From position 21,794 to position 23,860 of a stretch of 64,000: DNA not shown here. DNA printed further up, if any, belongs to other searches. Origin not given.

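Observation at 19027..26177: Tightly coupled five-gene operon FAH - HyuA - HyuB - extended CitE-like lyase - family III CoA-transferase: candidate uncharacterised ATP-dependent catabolic route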

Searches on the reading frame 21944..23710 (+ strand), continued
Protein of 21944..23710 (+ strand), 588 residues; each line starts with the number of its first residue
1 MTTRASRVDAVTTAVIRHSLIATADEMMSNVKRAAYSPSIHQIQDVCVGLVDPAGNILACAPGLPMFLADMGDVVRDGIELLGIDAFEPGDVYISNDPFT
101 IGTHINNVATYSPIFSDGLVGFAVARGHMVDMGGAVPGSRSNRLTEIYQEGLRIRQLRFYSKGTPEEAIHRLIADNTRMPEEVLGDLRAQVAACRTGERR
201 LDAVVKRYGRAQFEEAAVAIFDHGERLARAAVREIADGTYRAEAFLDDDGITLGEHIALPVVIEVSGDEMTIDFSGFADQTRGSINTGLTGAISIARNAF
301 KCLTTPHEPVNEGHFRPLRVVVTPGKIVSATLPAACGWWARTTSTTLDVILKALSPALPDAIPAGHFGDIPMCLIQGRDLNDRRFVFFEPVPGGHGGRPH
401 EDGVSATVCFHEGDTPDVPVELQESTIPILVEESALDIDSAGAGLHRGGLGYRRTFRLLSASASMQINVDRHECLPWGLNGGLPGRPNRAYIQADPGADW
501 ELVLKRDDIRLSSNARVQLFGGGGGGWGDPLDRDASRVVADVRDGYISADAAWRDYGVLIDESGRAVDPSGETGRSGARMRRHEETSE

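Call 38: search_solved_structures(query=window:21944-23710:+, show_alignments=2, max_evalue=1e-40)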
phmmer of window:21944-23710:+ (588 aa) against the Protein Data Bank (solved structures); distinct sequences matched with E-value up to 1e-40: 2.
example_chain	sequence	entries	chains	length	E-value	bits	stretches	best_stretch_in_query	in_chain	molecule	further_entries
7hk5_A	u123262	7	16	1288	1.5e-86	294.2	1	12-561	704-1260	N-methylhydantoinase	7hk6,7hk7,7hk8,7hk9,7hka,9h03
6yra_B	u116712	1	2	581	1.6e-60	208.3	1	7-568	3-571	Hydantoinase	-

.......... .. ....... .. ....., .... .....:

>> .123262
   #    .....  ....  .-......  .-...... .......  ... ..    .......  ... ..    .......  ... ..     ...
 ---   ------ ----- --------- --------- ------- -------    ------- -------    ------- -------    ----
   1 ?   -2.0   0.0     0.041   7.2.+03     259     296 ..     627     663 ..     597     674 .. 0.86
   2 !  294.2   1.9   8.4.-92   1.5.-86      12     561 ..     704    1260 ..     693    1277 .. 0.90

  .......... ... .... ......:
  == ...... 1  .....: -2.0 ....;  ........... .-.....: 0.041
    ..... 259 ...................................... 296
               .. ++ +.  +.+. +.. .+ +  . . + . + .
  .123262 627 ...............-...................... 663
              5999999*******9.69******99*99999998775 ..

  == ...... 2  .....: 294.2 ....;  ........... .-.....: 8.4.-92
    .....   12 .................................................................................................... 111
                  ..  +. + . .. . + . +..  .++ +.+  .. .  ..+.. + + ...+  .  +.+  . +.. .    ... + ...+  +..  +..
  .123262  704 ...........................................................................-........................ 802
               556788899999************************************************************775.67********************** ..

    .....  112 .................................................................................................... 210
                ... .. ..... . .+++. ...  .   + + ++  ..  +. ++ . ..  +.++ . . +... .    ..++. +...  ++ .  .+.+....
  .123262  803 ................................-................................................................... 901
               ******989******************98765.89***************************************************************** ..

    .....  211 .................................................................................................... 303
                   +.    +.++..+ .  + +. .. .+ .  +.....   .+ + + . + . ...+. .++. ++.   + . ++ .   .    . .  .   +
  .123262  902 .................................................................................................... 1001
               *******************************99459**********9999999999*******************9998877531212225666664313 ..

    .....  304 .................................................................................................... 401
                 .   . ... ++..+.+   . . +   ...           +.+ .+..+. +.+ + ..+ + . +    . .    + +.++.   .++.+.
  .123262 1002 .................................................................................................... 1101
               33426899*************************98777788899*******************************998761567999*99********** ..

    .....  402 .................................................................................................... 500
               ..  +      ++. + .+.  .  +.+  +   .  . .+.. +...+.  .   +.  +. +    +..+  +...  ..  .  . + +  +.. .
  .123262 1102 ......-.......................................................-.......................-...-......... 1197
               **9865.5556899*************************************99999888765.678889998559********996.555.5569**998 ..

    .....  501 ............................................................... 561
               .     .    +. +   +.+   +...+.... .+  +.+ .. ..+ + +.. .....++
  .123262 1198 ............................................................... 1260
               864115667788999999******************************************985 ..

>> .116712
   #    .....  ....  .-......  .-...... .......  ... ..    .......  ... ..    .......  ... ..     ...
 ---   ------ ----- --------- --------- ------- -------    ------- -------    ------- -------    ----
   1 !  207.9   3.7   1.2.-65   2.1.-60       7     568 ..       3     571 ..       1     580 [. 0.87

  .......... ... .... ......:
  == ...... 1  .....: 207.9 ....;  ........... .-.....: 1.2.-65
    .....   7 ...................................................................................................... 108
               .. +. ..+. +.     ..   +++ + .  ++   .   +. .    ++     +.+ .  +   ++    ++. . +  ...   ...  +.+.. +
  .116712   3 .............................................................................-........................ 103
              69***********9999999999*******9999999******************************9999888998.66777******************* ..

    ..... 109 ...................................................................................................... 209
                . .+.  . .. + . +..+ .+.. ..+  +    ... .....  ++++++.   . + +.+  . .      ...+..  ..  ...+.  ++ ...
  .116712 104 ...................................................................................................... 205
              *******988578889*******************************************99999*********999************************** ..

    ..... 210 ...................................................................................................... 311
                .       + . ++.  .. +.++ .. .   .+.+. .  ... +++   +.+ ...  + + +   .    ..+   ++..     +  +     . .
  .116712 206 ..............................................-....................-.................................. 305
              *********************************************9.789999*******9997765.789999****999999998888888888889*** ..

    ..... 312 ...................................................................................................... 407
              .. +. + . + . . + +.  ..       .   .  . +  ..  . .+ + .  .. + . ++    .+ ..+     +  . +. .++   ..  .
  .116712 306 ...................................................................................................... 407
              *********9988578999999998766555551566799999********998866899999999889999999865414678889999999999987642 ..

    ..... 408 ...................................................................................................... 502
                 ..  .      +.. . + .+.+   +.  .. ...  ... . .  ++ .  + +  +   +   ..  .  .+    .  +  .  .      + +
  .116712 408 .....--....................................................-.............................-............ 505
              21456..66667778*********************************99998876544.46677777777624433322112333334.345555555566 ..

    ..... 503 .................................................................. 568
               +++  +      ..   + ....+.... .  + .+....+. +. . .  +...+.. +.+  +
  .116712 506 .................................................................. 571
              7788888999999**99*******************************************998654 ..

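Call 61: find_related_loci(query=window:21944-23707:+, collection=metagenome_contigs, flank=10000)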
Query window:21944-23707:+ (588 aa) in metagenome_contigs; peptide patterns used: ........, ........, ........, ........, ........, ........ (x = any residue, [..] = any of these).
172 stretches matched a pattern; 99 encode a relative of the query (tblastn E <= 1e-3); the best 80 are kept; 79 distinct loci.
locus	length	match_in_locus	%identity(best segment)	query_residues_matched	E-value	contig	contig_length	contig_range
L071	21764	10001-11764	96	1-588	0e+0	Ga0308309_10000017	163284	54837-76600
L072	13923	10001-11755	91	1-585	0e+0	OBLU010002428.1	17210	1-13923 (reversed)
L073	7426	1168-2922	78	1-585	0e+0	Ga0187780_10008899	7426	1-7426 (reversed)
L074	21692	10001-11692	77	1-563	0e+0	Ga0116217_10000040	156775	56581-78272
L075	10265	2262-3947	72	1-561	0e+0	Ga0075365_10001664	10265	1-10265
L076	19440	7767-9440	73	1-557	0e+0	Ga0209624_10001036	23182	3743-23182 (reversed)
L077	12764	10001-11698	72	1-565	0e+0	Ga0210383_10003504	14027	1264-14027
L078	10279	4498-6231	70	8-580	0e+0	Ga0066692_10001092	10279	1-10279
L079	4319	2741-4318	76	9-533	0e+0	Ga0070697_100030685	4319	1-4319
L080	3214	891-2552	74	9-561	0e+0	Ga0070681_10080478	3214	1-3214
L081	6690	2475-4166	69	8-576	0e+0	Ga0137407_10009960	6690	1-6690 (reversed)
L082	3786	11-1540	75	57-565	0e+0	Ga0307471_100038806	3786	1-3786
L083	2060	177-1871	66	1-564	0e+0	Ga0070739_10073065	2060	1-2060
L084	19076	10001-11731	69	8-582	0e+0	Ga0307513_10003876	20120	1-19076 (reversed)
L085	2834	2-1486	72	75-568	0e+0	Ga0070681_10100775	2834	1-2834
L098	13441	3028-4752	41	8-581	8e-119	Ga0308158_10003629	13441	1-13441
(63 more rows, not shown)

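Call 65: search_protein_families(library=pfam, proteins=[L098:32-883:+, L098:4781-5488:-, L098:5085-6233:-, L098:6238-6975:-, L098:6037-7662:+, L098:7491-8786:+, L098:8808-10487:+, L098:10557-12818:-, L098:8190-10421:-, L098:5121-6179:+], max_evalue=0.00001)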
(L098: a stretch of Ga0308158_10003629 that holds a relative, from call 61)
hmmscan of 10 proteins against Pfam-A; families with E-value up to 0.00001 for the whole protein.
L098:32-883:+ (283 aa): 1 family
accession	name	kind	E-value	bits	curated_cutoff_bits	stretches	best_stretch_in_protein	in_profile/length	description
PF01557.24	FAA_hydrolase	-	2e-67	227.5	23.9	1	75-280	1-213/214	Fumarylacetoacetate (FAA) hydrolase C-terminal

L098:4781-5488:- (235 aa): 0 families

L098:5085-6233:- (382 aa): 0 families

L098:6238-6975:- (245 aa): 0 families

L098:6037-7662:+ (541 aa): 2 families
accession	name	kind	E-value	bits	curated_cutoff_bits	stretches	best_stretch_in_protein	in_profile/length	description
PF00083.30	Sugar_tr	-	1.1e-53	183.2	22.3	1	144-540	47-449/452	Sugar (and other) transporter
PF07690.21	MFS_1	-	8.3e-47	160.2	33.4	2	115-482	3-334/347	Major Facilitator Superfamily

L098:7491-8786:+ (431 aa): 2 families
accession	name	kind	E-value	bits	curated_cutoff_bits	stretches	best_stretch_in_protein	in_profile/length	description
PF13609.12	Porin_4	-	1.7e-42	146.8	27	1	102-416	1-309/310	Gram-negative porin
PF00267.27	Porin_1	-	6.5e-07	29.5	23.7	1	143-223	21-99/337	Gram-negative porin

L098:8808-10487:+ (559 aa): 4 families
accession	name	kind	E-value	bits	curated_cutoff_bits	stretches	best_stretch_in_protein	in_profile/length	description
PF00015.26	MCPsignal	-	1.8e-52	178.1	34.6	1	347-503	2-172/172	Methyl-accepting chemotaxis protein (MCP) signalling domain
PF12729.13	4HB_MCP_1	-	7.9e-25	87.9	27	1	28-201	1-174/181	Four helix bundle sensory module for signal transduction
PF00672.30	HAMP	-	4.3e-07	30.6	25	0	233-278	2-47/53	HAMP domain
PF02203.21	TarH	-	7.1e-06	26.5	25.2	1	26-170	2-150/177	Tar ligand binding domain homologue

L098:10557-12818:- (753 aa): 2 families
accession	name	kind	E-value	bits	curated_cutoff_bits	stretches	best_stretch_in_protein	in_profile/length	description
PF00593.30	TonB_dep_Rec_b-barrel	-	7.9e-48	164.8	27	1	271-721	9-436/436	TonB dependent receptor-like, beta-barrel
PF07715.20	Plug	-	7e-17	62.3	23.9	1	97-195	2-106/107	TonB-dependent Receptor Plug Domain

L098:8190-10421:- (743 aa): 0 families

L098:5121-6179:+ (352 aa): 2 families
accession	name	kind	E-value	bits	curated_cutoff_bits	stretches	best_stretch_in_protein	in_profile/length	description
PF02492.25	cobW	-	8.1e-48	162.8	20.7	1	23-200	1-178/180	CobW/HypB/UreG, nucleotide-binding domain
PF07683.19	CobW_C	-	1.9e-22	79.4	22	1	255-346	1-90/94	Cobalamin synthesis protein cobW C-terminal domain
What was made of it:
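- A FAH-HyuA-HyuB trio exists without any CoA enzymes in a proteobacterial contig (L098, call 65).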
